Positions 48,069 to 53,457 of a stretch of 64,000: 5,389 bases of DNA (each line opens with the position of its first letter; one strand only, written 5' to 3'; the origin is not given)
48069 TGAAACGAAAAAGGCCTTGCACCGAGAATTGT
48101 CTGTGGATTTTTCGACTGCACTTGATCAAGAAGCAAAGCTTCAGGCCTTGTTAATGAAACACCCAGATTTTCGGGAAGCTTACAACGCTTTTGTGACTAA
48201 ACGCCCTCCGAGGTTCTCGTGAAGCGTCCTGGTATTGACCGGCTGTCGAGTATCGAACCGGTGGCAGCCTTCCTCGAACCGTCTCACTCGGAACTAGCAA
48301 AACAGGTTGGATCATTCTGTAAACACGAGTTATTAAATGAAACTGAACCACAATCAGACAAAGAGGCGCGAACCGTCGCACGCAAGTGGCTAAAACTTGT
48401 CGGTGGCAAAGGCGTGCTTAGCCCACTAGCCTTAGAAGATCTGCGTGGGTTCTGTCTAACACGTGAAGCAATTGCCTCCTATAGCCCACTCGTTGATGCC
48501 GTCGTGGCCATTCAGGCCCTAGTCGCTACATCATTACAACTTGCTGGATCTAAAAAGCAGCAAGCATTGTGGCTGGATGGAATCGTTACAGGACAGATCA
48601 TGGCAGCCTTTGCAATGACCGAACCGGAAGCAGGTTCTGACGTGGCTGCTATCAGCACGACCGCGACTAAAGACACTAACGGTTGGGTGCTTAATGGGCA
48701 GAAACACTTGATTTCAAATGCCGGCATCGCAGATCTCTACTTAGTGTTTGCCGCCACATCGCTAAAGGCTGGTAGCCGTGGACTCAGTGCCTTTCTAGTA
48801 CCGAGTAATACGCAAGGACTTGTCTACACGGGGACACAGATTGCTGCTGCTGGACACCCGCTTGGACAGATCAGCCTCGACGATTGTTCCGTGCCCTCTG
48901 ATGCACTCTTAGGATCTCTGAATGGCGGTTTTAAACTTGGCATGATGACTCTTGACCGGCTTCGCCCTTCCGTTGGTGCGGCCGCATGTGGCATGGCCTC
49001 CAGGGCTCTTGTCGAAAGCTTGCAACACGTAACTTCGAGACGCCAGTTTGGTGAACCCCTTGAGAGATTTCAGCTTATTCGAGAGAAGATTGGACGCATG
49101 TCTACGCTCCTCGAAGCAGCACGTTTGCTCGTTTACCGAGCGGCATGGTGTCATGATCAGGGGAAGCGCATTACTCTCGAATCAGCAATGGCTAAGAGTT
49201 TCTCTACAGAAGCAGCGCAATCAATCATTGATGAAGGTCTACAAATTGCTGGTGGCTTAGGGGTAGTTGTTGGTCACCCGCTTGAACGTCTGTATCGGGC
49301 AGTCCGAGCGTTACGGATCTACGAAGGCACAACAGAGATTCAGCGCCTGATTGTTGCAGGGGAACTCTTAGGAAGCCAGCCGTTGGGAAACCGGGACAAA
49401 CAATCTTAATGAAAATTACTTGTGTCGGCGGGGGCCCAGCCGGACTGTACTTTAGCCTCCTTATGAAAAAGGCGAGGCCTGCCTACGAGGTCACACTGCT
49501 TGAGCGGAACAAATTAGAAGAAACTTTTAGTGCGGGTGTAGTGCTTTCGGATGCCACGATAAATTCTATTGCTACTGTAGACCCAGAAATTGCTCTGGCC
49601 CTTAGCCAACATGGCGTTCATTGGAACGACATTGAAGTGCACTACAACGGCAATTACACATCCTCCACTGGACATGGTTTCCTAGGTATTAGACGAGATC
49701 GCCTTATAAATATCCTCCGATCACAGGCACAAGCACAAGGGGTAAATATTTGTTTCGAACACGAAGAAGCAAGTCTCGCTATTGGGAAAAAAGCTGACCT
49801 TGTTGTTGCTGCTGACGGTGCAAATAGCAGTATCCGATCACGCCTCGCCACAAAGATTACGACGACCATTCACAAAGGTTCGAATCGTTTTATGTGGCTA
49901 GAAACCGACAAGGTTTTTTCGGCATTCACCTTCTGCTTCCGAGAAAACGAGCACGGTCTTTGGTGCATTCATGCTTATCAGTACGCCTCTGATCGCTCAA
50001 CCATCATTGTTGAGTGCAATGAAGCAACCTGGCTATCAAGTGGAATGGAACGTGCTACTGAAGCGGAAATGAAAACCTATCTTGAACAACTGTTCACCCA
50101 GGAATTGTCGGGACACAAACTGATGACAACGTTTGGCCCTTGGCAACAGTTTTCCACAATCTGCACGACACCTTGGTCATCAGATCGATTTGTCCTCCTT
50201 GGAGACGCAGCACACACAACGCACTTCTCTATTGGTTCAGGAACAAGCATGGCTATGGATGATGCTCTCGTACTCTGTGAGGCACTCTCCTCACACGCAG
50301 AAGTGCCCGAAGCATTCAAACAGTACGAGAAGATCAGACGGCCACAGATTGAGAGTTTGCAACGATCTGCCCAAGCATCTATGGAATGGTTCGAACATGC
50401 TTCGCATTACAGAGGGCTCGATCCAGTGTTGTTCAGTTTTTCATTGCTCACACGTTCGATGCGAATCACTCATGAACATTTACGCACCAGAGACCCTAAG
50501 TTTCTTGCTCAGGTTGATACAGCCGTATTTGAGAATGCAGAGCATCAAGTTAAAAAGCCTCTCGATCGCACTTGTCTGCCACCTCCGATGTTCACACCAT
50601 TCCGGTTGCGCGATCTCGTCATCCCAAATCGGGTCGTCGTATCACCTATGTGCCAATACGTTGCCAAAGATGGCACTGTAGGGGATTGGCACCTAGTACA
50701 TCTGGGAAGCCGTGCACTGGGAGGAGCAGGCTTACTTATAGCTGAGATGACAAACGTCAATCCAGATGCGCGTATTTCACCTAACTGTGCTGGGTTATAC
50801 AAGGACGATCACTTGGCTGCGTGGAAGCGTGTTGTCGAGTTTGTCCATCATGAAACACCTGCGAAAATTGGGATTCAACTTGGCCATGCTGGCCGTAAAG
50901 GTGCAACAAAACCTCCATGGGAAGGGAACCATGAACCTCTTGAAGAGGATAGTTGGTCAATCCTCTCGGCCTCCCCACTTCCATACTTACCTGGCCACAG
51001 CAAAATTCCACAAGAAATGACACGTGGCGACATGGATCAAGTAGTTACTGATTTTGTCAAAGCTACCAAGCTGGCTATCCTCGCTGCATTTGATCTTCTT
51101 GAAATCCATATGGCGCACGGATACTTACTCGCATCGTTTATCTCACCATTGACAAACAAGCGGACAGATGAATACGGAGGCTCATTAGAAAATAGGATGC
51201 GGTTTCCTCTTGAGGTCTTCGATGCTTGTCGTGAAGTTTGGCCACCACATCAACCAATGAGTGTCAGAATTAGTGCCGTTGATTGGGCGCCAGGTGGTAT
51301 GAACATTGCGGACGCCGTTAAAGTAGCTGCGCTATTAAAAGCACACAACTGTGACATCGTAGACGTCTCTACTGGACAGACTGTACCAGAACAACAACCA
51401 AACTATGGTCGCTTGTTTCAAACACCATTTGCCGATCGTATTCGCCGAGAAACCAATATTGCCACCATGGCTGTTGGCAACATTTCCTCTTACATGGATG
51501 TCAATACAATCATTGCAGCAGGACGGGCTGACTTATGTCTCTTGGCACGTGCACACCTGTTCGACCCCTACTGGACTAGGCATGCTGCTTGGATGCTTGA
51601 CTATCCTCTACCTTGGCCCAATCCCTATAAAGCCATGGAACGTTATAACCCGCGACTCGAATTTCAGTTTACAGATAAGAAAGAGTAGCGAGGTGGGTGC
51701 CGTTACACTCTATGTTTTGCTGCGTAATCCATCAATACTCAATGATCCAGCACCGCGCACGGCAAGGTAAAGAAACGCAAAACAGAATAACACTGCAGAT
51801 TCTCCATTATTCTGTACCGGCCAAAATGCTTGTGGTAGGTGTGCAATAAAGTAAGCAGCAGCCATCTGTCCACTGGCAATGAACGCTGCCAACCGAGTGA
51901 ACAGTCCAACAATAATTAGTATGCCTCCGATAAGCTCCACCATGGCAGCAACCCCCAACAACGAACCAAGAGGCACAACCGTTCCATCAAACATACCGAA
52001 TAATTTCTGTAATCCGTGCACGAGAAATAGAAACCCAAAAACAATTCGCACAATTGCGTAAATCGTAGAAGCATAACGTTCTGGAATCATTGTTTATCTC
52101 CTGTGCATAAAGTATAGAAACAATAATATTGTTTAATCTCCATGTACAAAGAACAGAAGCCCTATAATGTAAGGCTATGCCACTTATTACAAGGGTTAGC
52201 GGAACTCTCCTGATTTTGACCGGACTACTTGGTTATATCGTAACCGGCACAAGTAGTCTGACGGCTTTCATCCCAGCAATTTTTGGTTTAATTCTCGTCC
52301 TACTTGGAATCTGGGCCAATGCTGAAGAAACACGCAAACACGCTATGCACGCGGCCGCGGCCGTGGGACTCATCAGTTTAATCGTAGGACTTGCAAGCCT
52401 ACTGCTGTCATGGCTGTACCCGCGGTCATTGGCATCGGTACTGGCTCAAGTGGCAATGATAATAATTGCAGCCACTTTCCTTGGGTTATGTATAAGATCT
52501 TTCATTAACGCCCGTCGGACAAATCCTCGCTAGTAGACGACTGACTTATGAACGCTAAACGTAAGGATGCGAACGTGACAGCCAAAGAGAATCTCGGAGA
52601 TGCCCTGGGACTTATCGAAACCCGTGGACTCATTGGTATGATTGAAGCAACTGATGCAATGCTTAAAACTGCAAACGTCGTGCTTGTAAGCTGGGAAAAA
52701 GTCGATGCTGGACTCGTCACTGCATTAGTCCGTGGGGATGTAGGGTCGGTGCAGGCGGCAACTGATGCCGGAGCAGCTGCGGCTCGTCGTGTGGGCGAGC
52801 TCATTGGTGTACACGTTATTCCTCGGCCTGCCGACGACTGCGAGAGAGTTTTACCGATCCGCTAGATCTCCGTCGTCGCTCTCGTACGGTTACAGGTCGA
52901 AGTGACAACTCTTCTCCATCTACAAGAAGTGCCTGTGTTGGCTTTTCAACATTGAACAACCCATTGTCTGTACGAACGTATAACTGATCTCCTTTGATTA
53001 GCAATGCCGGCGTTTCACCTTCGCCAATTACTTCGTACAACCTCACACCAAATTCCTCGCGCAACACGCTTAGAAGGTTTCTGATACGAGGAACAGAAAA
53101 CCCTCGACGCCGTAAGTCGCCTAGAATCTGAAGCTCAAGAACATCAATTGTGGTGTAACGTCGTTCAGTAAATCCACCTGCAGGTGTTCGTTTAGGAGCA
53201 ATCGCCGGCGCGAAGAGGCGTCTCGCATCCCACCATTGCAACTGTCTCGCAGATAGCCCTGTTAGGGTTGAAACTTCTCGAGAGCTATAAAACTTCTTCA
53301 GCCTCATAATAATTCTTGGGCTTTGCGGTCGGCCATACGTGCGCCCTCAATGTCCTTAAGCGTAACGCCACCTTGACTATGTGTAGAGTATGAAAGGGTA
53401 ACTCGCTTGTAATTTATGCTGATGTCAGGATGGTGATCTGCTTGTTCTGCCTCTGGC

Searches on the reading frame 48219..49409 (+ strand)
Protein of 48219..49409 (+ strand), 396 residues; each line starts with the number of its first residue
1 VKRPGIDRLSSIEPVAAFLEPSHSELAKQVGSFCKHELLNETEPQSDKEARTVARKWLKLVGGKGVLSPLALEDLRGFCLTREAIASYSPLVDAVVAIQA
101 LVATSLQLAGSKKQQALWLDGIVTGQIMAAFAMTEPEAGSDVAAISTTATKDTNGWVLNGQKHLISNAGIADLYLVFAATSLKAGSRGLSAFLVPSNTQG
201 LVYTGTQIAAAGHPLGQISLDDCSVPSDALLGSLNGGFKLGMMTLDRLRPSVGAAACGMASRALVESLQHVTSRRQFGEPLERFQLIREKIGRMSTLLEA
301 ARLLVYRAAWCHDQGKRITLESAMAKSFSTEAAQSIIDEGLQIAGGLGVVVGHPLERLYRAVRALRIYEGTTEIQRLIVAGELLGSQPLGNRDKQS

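Call 83: search_protein_families(library=pfam, proteins=[window:48219-49409:+], max_evalue=0.001)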
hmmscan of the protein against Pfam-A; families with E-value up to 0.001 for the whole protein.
window:48219-49409:+ (396 aa): 4 families
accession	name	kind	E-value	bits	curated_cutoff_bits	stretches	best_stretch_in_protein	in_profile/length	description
PF00441.29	Acyl-CoA_dh_1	-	9.5e-45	152.8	22.4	1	235-383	1-149/150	Acyl-CoA dehydrogenase, C-terminal domain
PF02770.24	Acyl-CoA_dh_M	-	5.5e-24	84.6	33.3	1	130-223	1-97/97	Acyl-CoA dehydrogenase, middle domain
PF08028.16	Acyl-CoA_dh_2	-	2.3e-19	70.4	22.7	1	252-371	3-132/134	Acyl-CoA dehydrogenase, C-terminal domain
PF02771.21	Acyl-CoA_dh_N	-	0.00099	19.9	22.9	0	22-125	3-112/113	Acyl-CoA dehydrogenase, N-terminal domain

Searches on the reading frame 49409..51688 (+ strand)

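Call 83: search_protein_families(library=pfam, proteins=[window:49409-51688:+], max_evalue=0.001)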
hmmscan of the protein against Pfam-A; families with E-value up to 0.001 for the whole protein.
window:49409-51688:+ (759 aa): 2 families
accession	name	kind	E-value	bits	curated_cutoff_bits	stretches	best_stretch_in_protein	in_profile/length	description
PF00724.26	Oxidored_FMN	-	1.3e-65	222.3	27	1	394-726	2-335/342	NADH:flavin oxidoreductase / NADH oxidase family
PF01494.25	FAD_binding_3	-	1.1e-20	74.6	22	1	128-317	149-345/349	FAD binding domain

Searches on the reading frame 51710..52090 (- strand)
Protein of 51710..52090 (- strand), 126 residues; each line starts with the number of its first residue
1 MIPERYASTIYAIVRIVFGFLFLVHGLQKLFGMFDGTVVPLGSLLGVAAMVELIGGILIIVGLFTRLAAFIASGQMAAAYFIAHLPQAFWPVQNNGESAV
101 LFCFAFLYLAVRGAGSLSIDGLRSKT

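Call 83: search_protein_families(library=pfam, proteins=[window:51710-52090:-], max_evalue=0.001)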
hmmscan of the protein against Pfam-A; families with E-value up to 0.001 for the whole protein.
window:51710-52090:- (126 aa): 2 families
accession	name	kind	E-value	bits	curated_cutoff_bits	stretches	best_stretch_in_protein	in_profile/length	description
PF07681.17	DoxX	-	2.4e-14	54.1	23.6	1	12-84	3-84/85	DoxX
PF04173.18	DoxD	-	4.6e-05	23.8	22.7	1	47-122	70-143/167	TQO small subunit DoxD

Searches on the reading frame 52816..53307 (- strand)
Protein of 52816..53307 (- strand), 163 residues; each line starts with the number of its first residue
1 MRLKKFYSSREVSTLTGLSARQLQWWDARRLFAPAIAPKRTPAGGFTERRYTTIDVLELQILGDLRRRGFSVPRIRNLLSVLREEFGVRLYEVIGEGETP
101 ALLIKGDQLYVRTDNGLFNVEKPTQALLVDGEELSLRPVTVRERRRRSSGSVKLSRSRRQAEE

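Call 83: search_protein_families(library=pfam, proteins=[window:52816-53307:-], max_evalue=0.001)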
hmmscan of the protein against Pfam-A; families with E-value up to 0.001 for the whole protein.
window:52816-53307:- (163 aa): 1 family
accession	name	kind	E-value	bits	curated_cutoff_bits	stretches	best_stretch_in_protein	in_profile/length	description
PF13411.12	MerR_1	-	2.6e-11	43.9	21.6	1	7-80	1-67/69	MerR HTH family regulatory protein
